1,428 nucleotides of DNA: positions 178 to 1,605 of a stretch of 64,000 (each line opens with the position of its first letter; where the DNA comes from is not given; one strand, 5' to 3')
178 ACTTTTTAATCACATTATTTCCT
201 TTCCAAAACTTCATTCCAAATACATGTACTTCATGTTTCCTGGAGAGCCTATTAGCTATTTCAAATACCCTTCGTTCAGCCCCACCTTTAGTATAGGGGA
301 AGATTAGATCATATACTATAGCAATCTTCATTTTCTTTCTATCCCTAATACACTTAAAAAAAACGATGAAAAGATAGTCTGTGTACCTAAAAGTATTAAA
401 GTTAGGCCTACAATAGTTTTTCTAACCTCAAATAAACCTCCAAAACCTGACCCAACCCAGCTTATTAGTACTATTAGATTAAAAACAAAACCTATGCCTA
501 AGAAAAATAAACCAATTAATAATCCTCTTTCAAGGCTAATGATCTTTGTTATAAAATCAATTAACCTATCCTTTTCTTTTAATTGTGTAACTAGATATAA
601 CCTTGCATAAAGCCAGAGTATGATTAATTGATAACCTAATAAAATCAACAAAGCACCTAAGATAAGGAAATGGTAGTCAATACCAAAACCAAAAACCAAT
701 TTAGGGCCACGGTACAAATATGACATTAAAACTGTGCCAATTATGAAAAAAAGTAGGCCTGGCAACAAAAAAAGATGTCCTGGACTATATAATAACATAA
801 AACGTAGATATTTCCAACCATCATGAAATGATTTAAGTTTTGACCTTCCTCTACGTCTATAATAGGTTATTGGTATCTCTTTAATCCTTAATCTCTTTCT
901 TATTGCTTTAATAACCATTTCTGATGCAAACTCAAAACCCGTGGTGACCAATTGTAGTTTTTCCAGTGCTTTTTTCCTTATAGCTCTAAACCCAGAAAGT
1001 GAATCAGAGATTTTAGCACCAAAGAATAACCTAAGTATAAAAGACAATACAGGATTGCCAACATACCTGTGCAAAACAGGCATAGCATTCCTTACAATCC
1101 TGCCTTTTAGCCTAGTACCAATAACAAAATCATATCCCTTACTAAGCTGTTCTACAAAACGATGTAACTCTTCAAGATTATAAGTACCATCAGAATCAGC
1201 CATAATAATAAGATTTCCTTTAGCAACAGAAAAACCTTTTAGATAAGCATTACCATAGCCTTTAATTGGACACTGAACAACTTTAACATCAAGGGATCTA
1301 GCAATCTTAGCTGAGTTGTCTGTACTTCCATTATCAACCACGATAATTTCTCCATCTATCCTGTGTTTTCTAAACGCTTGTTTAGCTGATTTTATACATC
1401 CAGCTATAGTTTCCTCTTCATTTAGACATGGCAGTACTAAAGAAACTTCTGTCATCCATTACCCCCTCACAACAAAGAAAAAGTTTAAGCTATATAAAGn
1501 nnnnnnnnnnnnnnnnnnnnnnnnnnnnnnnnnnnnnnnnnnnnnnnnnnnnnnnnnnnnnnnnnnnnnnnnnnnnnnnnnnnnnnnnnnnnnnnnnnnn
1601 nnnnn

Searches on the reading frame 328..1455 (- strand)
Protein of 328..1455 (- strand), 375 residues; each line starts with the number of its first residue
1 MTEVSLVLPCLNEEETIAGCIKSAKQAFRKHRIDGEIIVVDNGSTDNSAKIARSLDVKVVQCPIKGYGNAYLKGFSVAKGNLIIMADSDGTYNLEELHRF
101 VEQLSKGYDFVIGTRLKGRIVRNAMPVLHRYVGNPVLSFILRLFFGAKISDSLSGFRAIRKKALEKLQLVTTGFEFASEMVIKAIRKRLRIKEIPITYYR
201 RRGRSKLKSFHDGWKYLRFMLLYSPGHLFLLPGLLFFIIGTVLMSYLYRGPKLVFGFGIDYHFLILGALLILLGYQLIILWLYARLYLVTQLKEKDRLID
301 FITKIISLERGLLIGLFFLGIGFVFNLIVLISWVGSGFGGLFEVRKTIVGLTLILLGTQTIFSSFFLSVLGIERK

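Call 38: search_protein_families(library=pfam, proteins=[window:328-1455:-], max_evalue=0.00001)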
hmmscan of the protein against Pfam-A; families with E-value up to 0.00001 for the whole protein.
window:328-1455:- (375 aa): 1 family
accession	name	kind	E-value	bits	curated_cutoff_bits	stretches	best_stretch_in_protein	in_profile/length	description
PF00535.33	Glycos_transf_2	-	3.9e-30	105.4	23.3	1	5-167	1-167/168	Glycosyl transferase family 2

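Call 76: find_encoding_contigs(protein=window:328-1455:-, flank=10000, max_places=2)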
Protein window:328-1455:- (375 aa): no gene with exactly this product is on record in the collection.
